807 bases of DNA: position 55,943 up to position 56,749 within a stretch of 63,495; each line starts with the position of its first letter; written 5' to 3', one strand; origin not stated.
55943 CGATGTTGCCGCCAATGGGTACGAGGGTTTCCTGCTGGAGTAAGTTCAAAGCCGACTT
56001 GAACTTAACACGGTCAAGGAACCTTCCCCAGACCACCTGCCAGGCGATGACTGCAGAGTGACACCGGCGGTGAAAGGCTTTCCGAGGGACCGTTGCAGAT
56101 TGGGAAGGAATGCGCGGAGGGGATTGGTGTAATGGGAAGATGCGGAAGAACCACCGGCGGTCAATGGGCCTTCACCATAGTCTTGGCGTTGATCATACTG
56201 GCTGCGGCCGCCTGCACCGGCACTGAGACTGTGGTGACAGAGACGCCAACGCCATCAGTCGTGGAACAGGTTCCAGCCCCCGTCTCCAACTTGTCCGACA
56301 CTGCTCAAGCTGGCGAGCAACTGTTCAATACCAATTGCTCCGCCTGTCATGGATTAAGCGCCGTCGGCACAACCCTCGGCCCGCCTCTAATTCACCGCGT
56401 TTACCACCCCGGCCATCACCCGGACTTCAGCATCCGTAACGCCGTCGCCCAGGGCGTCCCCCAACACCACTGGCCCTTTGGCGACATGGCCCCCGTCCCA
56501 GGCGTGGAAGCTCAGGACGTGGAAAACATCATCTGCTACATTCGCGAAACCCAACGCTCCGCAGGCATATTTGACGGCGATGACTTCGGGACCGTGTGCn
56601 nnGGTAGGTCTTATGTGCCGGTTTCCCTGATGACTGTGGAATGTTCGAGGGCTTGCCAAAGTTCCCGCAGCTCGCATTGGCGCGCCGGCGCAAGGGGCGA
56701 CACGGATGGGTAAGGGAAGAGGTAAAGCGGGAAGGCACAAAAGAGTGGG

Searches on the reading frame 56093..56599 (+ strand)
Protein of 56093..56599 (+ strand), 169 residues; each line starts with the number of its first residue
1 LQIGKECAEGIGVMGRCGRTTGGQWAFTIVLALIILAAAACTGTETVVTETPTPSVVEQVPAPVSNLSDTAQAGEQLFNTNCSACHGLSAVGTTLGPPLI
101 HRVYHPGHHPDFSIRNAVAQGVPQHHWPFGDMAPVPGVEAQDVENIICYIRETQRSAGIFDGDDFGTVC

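Call 25: search_protein_families(library=pfam, proteins=[window:56093-56599:+], max_evalue=0.001)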
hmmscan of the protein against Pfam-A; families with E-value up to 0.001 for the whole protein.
window:56093-56599:+ (169 aa): 2 families
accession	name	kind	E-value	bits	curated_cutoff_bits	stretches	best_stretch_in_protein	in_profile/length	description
PF00034.26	Cytochrom_C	-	6e-11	44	21.3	1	71-153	1-89/90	Cytochrome c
PF13442.11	Cytochrome_CBB3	-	2.2e-07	31.5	27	1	70-150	2-68/68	Cytochrome C oxidase, cbb3-type, subunit III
